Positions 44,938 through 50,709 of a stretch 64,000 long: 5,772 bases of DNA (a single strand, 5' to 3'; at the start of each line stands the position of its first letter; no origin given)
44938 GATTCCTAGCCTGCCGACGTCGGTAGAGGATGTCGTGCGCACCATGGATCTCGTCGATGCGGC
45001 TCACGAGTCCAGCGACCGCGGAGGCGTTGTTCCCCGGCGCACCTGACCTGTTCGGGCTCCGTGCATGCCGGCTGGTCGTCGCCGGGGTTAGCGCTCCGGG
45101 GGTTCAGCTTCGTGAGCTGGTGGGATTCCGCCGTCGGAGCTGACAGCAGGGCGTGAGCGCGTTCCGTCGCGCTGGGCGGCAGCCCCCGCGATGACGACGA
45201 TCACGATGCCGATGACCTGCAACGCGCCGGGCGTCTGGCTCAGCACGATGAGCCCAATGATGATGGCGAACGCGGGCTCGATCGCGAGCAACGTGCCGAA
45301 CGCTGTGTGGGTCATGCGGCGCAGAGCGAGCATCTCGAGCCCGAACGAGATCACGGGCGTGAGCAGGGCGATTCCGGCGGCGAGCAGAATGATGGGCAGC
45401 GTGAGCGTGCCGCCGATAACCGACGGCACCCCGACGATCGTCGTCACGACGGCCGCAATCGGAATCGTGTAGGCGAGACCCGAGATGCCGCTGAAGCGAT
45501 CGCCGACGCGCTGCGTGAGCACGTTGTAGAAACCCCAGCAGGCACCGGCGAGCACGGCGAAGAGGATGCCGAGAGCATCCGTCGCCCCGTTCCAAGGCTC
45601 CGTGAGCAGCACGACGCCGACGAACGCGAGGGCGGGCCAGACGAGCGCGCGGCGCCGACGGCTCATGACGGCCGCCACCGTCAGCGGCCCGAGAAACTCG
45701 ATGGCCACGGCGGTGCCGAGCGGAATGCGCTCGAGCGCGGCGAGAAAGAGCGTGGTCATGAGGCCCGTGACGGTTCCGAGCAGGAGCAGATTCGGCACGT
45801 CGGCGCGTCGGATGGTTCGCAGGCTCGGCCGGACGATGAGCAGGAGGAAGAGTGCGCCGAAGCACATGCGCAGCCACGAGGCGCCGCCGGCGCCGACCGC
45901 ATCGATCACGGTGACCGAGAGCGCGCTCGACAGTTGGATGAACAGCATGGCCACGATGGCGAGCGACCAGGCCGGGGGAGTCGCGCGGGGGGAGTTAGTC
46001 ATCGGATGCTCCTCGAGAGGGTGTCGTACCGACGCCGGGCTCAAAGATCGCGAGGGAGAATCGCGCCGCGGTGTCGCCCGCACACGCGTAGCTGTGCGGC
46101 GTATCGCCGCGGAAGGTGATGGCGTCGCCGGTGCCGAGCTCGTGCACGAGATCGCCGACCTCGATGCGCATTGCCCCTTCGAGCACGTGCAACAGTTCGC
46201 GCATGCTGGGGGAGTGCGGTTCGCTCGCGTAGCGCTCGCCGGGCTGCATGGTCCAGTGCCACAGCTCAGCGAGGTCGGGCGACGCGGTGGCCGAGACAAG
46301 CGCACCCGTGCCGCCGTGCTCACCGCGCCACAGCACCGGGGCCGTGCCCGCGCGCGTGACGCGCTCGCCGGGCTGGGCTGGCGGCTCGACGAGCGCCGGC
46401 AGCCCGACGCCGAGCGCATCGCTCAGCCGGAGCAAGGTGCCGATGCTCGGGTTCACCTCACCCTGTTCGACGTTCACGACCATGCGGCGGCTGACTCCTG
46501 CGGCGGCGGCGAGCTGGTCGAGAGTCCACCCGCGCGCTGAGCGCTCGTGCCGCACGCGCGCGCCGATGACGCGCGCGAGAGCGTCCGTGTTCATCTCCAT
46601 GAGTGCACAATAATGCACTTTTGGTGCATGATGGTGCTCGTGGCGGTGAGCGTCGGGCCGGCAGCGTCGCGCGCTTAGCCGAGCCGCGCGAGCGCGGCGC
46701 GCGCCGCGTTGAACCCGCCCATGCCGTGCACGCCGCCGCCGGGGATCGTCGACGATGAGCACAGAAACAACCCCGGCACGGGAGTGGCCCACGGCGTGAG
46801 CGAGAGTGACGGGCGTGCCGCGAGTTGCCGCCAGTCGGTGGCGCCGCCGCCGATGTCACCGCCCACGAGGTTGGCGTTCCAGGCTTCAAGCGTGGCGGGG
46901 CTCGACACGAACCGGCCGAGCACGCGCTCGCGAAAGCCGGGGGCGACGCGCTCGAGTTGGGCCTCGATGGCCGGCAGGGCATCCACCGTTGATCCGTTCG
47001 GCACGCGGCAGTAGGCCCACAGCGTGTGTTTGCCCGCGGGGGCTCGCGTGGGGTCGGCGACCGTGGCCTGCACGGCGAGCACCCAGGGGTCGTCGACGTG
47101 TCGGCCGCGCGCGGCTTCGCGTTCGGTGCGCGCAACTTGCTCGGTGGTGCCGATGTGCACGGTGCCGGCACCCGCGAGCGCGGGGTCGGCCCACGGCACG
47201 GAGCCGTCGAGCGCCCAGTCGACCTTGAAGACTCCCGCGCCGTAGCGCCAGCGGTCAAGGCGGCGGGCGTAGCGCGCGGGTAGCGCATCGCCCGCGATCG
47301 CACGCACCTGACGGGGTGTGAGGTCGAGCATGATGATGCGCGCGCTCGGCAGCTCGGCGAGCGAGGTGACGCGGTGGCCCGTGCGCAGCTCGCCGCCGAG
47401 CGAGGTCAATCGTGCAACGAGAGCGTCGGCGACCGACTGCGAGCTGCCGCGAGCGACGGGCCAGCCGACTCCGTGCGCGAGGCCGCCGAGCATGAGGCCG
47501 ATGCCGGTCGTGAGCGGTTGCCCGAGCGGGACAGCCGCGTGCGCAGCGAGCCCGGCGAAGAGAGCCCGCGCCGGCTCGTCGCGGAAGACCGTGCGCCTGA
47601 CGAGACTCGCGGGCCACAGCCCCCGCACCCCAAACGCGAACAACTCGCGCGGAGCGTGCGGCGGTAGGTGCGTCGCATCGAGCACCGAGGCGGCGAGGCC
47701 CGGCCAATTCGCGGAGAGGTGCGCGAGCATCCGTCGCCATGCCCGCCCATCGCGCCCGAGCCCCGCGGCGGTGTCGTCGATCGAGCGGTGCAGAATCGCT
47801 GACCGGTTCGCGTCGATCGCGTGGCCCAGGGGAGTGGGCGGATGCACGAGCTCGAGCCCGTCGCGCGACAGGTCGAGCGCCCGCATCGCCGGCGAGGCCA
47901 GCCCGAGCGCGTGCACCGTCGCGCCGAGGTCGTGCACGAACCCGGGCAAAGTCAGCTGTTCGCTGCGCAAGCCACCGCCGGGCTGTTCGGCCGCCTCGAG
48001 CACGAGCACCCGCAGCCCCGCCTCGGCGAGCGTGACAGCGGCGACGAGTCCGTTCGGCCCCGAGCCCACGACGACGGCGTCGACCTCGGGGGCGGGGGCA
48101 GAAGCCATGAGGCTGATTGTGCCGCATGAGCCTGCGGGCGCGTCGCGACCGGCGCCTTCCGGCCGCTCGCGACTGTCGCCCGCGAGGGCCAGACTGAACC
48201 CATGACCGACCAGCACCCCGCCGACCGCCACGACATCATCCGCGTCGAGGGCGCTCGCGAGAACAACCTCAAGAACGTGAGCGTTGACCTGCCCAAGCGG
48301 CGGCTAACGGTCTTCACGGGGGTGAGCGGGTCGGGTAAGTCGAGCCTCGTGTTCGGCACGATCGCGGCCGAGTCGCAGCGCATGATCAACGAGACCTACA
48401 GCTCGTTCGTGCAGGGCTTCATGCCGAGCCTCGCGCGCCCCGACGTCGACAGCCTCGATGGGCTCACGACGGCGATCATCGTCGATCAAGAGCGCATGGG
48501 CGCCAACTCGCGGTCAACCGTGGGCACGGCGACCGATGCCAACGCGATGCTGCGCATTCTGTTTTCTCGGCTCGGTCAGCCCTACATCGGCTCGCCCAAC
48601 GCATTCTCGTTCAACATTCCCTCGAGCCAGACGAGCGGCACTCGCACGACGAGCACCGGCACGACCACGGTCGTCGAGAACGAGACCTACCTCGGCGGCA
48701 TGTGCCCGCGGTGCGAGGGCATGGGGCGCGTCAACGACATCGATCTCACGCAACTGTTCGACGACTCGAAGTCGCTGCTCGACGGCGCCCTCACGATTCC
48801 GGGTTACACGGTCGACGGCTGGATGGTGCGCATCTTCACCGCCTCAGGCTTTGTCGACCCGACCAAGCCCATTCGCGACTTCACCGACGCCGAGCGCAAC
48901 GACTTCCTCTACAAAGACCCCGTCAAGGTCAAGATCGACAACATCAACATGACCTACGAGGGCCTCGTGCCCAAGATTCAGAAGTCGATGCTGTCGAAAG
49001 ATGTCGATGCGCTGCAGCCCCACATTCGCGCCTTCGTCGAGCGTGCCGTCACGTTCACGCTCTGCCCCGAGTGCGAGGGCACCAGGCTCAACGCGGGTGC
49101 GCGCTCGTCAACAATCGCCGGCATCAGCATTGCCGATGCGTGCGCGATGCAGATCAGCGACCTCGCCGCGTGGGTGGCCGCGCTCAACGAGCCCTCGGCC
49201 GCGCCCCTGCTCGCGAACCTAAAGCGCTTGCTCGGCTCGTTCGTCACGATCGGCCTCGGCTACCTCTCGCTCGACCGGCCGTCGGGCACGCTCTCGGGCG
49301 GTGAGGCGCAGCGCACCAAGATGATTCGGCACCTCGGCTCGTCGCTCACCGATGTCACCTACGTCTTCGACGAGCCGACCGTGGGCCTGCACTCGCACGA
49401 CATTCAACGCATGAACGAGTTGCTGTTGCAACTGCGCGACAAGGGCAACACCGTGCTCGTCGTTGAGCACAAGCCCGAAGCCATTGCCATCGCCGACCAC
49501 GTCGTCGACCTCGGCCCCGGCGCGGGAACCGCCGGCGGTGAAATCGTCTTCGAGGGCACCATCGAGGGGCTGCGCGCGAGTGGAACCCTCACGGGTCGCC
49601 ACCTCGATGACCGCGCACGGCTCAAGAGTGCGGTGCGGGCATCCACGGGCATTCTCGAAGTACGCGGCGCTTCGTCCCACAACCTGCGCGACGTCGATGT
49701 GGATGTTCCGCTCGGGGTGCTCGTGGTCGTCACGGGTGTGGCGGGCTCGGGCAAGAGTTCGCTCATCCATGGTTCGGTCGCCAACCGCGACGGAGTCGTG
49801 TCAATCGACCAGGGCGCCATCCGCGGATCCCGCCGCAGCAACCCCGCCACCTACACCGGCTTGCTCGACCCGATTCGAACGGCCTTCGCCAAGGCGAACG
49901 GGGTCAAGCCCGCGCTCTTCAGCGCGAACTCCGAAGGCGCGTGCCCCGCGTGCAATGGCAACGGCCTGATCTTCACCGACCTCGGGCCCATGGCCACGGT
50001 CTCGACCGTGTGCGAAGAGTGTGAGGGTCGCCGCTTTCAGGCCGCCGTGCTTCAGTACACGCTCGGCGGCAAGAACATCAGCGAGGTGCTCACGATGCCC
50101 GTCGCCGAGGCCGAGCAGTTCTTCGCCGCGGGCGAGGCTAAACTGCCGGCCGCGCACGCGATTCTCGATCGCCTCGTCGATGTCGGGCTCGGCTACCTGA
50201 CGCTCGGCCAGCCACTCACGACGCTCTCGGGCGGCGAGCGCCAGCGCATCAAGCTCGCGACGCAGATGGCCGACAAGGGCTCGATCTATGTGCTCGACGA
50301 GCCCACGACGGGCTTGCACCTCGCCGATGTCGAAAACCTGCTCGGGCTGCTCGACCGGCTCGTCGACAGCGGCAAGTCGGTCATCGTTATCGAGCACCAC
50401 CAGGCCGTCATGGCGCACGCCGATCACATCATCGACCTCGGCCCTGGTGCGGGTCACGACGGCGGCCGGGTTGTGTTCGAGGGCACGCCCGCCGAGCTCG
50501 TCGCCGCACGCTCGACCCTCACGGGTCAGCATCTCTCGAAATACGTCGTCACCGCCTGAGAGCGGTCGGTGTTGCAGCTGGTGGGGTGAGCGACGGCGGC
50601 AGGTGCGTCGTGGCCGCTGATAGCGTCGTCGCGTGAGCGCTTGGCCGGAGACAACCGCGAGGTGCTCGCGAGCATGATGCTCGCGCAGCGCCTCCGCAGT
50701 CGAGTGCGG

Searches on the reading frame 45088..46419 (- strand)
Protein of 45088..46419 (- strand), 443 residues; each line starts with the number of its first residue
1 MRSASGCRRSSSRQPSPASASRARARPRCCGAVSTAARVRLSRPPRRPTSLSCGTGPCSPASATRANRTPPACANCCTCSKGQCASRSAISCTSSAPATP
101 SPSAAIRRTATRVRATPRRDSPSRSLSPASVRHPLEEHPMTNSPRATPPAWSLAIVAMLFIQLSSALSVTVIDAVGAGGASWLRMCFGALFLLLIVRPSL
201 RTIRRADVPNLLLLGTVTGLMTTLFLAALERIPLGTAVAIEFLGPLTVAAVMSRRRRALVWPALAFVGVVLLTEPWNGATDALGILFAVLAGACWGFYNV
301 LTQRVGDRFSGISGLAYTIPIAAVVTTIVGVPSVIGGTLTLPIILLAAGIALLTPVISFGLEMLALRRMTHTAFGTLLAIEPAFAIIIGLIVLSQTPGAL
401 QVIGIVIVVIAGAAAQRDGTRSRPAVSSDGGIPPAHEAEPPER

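Call 33: search_protein_families(library=pfam, proteins=[window:45088-46419:-], max_evalue=0.0001)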
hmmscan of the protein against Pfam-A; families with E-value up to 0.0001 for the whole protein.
window:45088-46419:- (443 aa): 1 family
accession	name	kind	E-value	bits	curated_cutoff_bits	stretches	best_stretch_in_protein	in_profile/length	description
PF00892.27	EamA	-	5e-17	62.9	28.2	1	283-411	2-129/135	EamA-like transporter family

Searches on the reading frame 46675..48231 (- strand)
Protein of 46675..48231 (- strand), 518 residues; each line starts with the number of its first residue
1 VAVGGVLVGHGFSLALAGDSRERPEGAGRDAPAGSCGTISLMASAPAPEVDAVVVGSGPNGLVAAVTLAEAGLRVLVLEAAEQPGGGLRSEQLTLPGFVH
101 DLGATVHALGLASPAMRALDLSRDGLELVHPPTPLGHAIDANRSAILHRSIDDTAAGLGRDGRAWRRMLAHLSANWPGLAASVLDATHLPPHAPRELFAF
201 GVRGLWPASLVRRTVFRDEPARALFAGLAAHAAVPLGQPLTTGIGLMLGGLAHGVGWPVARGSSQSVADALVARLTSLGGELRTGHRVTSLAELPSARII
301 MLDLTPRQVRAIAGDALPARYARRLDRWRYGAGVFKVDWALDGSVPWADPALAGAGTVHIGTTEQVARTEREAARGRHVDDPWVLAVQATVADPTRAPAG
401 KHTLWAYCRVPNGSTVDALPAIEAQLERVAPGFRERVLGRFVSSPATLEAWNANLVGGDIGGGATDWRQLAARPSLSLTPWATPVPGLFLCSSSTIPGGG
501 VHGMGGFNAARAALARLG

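Call 76: search_protein_families(library=pfam, proteins=[window:46675-48231:-], max_evalue=0.0001)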
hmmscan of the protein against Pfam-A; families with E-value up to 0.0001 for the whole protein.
window:46675-48231:- (518 aa): 8 families
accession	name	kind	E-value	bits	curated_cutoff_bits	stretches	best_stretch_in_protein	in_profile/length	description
PF13450.12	NAD_binding_8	-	1.4e-13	51.3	21.9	1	54-115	1-60/68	NAD(P)-binding Rossmann-like domain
PF01593.30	Amino_oxidase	-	8.9e-12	45.4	19.8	1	61-503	3-430/443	Flavin containing amine oxidoreductase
PF01266.30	DAO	-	4.6e-08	33.4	27.9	1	51-153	1-108/353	FAD dependent oxidoreductase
PF03486.20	HI0933_like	-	6e-07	29.6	50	1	51-85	2-36/244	HI0933-like protein Rossmann domain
PF01946.23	Thi4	-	6.8e-07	29.2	26.2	1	49-88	17-57/235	Thi4 family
PF00890.30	FAD_binding_2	-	2.7e-06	27.3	20.4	1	51-86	1-36/414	FAD binding domain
PF12831.13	FAD_oxidored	-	9e-06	25.7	27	1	51-90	1-40/416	FAD dependent oxidoreductase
PF01494.25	FAD_binding_3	-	1.3e-05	25.1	22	1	49-85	1-37/349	FAD binding domain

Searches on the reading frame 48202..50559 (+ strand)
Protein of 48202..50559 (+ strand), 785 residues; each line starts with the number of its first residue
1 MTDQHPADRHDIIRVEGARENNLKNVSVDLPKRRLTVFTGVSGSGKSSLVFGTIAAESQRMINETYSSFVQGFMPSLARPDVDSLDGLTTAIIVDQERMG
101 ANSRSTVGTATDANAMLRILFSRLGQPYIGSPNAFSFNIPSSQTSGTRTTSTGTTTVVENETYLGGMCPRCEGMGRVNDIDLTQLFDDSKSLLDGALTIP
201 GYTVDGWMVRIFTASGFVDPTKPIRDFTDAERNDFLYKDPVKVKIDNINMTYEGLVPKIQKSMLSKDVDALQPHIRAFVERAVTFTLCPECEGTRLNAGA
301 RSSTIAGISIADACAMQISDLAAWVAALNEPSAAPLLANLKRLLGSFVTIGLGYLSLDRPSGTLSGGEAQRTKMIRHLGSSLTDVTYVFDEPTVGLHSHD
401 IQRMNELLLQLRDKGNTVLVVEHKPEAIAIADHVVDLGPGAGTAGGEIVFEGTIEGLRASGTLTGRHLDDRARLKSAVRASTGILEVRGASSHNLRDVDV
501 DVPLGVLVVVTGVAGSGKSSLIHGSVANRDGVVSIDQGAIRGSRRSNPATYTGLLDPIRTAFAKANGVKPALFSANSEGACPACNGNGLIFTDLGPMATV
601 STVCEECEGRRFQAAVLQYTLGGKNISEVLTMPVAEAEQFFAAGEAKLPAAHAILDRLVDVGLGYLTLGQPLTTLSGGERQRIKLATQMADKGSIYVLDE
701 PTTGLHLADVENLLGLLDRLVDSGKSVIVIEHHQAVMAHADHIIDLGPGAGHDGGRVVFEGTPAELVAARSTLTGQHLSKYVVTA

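Call 33: search_protein_families(library=pfam, proteins=[window:48202-50559:+], max_evalue=0.0001)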
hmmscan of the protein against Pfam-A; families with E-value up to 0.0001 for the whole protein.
window:48202-50559:+ (785 aa): 6 families
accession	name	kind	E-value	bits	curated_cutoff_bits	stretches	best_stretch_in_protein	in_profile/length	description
PF00005.33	ABC_tran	-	5.7e-19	69.5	25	1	495-703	1-137/137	ABC transporter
PF02463.25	SMC_N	-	1.8e-10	41.1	40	0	674-745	136-210/220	RecF/RecN/SMC N terminal domain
PF20703.3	nSTAND1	-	2.6e-08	34.4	27.1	0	19-98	19-94/379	Novel STAND NTPase 1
PF13555.12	AAA_29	-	1.5e-06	28.3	27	0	26-50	15-39/61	P-loop containing region of AAA domain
PF00684.25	DnaJ_CXXCXGXG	-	1.3e-05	25.8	32.7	0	578-610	15-50/65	DnaJ central domain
PF03193.22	RsgA_GTPase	-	6.4e-05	23.3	30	0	12-51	86-124/174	RsgA GTPase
